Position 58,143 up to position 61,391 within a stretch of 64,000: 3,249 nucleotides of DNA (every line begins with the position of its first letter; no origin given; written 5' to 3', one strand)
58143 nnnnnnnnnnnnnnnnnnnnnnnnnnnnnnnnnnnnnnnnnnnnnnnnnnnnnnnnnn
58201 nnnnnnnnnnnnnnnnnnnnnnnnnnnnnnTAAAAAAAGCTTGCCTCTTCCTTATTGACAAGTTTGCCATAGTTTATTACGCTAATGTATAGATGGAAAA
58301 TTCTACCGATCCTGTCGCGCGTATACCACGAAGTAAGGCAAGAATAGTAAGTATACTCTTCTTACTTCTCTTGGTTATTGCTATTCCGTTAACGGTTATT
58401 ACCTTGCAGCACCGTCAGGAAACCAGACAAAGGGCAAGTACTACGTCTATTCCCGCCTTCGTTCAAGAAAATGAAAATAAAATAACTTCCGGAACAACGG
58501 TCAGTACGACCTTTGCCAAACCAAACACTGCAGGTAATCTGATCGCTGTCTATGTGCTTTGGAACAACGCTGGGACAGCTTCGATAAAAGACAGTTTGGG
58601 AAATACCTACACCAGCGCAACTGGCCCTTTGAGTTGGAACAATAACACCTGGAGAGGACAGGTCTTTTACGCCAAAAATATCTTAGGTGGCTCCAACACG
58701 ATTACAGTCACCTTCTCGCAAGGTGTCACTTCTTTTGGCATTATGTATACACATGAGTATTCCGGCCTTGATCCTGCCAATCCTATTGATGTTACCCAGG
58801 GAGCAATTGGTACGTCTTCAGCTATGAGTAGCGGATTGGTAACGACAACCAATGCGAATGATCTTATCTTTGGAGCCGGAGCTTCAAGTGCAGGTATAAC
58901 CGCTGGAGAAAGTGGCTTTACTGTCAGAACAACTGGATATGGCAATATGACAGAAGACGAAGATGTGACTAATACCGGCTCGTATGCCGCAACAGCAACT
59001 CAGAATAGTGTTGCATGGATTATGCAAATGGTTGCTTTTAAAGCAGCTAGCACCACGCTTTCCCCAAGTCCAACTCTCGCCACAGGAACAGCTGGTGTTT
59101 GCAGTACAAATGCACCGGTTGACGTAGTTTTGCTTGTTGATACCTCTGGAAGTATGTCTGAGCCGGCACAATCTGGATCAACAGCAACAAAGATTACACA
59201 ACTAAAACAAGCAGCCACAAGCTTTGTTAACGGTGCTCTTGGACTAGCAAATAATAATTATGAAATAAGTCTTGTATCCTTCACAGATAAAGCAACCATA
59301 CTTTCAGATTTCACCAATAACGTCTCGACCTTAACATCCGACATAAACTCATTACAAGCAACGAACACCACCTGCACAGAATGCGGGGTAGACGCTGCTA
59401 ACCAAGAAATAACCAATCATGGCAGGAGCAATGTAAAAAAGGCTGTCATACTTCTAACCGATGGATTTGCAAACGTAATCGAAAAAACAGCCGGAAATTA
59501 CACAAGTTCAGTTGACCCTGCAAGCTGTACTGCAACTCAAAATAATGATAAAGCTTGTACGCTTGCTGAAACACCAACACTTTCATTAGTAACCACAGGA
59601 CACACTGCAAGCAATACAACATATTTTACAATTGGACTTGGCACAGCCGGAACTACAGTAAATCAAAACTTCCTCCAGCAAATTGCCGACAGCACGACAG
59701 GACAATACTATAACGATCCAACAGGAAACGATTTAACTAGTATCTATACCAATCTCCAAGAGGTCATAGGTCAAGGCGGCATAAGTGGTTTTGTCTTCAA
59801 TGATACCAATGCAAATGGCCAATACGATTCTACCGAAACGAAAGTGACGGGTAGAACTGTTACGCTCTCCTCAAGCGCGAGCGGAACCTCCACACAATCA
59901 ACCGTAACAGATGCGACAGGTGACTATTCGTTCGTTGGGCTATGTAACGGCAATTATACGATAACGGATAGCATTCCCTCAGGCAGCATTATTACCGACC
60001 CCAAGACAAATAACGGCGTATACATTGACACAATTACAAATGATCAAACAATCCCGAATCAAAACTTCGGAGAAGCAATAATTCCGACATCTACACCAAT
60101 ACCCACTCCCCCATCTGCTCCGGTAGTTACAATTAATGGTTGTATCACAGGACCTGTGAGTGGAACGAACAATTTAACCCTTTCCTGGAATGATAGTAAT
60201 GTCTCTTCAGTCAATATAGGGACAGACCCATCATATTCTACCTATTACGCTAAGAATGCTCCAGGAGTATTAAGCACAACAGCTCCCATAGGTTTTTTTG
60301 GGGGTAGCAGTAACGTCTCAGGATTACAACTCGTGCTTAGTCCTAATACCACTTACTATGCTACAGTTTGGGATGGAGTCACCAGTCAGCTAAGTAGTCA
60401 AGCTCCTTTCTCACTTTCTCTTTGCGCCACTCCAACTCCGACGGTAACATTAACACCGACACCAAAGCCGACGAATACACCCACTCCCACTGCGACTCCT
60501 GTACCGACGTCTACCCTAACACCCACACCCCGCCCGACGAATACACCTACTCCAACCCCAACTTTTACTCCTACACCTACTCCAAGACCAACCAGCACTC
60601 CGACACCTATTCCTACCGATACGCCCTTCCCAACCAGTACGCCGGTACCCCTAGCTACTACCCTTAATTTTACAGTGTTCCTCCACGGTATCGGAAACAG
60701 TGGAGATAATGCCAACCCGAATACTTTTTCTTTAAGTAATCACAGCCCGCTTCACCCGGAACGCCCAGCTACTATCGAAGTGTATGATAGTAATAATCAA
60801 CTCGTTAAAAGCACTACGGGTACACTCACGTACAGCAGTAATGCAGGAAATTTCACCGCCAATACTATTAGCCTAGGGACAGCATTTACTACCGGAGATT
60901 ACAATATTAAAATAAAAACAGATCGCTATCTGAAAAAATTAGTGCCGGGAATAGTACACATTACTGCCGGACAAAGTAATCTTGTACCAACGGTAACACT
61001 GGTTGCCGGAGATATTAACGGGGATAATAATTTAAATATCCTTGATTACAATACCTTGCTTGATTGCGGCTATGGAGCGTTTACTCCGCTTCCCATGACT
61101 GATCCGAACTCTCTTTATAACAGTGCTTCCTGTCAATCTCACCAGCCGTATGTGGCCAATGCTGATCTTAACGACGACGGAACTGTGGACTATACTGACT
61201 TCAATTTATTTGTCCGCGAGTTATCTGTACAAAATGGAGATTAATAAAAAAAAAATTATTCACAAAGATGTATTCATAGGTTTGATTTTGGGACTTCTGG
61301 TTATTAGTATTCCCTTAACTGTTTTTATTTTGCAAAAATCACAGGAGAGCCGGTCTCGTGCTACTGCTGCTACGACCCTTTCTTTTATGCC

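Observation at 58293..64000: Tandem array of three membrane-anchored proteins with C-terminal dockerin repeats; two carry cohesin-like N-terminal domains - a cellulosome-style cohesin-dockerin surface assembly system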

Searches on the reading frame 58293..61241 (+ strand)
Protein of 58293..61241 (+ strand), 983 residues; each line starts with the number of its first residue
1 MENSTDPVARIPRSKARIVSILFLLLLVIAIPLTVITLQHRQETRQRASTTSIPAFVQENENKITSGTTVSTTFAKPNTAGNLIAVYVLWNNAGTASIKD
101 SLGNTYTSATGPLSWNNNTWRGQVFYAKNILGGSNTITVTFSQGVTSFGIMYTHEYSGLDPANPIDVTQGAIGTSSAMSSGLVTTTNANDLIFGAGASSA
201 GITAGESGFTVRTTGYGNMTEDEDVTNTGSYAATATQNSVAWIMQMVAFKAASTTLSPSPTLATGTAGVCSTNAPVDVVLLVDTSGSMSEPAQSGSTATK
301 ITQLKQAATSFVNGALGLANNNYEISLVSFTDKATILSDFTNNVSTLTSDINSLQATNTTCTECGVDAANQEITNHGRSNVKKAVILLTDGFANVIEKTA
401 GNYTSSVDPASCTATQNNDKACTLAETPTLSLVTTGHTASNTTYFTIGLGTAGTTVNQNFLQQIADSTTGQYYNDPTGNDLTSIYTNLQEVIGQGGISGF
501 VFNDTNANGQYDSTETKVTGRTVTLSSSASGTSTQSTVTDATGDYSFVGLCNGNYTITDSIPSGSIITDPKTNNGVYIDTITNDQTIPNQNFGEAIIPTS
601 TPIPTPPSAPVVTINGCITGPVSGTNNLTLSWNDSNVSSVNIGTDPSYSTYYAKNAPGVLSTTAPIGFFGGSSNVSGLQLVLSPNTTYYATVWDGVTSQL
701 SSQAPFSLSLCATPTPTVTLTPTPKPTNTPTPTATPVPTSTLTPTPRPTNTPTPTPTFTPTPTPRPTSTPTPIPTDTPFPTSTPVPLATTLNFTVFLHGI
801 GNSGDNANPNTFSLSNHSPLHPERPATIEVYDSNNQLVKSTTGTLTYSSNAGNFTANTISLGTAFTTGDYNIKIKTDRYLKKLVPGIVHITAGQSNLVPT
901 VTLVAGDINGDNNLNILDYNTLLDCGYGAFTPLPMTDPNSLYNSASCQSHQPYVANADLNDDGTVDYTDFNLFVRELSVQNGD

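Call 6: search_protein_families(library=pfam, proteins=[window:58293-61241:+], max_evalue=1)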
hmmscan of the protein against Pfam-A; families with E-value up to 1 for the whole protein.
window:58293-61241:+ (983 aa): 9 families
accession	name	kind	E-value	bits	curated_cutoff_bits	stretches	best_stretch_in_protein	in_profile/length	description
PF13519.12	VWA_2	-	1.8e-16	61.2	27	1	278-391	1-106/107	von Willebrand factor type A domain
PF00092.34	VWA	-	3.3e-16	60.5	23.8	1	277-486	1-173/174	von Willebrand factor type A domain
PF17210.9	SdrD_B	-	1.7e-14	54.4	29.7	1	497-579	3-84/112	SdrD B-like domain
PF13620.12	CarboxypepD_reg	-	1.2e-05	26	32.3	1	512-558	8-53/82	Carboxypeptidase regulatory-like domain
PF01835.25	MG2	-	0.02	15.7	32.8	1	803-879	13-85/96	MG2 domain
PF00404.24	Dockerin_1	-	0.035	14.8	22.9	1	905-977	1-56/57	Dockerin type I domain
PF17802.7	SpaA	-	0.064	13.8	23.1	1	512-558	9-57/91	Prealbumin-like fold domain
PF03850.20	Tfb4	-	0.15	12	27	0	279-374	5-96/273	Transcription factor Tfb4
PF13715.12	CarbopepD_reg_2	-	0.45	11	32.2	1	533-558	24-49/88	CarboxypepD_reg-like domain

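Call 7: search_protein_families(library=ncbifam, proteins=[window:58293-61241:+], max_evalue=1)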
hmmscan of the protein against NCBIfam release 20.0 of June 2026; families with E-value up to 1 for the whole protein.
window:58293-61241:+ (983 aa): 8 families
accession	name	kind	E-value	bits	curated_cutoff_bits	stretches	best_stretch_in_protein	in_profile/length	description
TIGR03436.1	acidobact_VWFA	subfamily_domain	4.1e-12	46.2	81.25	1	251-523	48-313/324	VWA domain-containing protein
TIGR02442.1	Cob-chelat-sub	hypoth_equivalog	8.7e-08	31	779.45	1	277-402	474-591/641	putative cobaltochelatase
NF010238.0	PRK13685.1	subfamily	1.4e-07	31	432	1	276-494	97-300/335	hypothetical protein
NF047508.1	VWA_BatA_Lepto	exception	0.00011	21.4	380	1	273-395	86-204/315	VWA domain-containing protein BatA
TIGR03788.1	marine_srt_targ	equivalog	0.002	16.6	551.65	1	260-391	261-379/629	marine proteobacterial sortase target protein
TIGR02031.1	BchD-ChlD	equivalog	0.0058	15.4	499.55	1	294-479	433-603/608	magnesium chelatase ATPase subunit D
NF047912.1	ECs_2282_CxxC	subfamily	0.13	12.2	37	1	356-385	25-54/60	ECs_2282 family putative zinc-binding protein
NF008084.0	PRK10819.1-5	equivalog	0.7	9.7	315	0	720-773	53-111/249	TonB system transport protein TonB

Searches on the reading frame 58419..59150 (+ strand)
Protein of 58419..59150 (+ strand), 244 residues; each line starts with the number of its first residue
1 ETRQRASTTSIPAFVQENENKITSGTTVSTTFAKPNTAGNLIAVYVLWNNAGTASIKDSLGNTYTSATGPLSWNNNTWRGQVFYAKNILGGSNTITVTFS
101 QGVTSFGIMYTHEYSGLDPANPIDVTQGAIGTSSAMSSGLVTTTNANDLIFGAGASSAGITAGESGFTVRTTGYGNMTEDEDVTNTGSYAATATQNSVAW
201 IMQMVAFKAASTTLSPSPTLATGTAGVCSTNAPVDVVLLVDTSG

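Call 62: search_solved_structures(query=window:58419-59060:+, max_evalue=10)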
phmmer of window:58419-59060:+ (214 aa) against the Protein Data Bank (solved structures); distinct sequences matched with E-value up to 10: 1.
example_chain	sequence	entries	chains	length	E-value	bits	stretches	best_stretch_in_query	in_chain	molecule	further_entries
8hdt_G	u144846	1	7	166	0.12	15.4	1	109-202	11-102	Cement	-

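Call 74: search_protein_families(library=pfam, max_evalue=0.0001, proteins=[window:58419-59150:+])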
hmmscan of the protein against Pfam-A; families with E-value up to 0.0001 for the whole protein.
window:58419-59150:+ (244 aa): 0 families
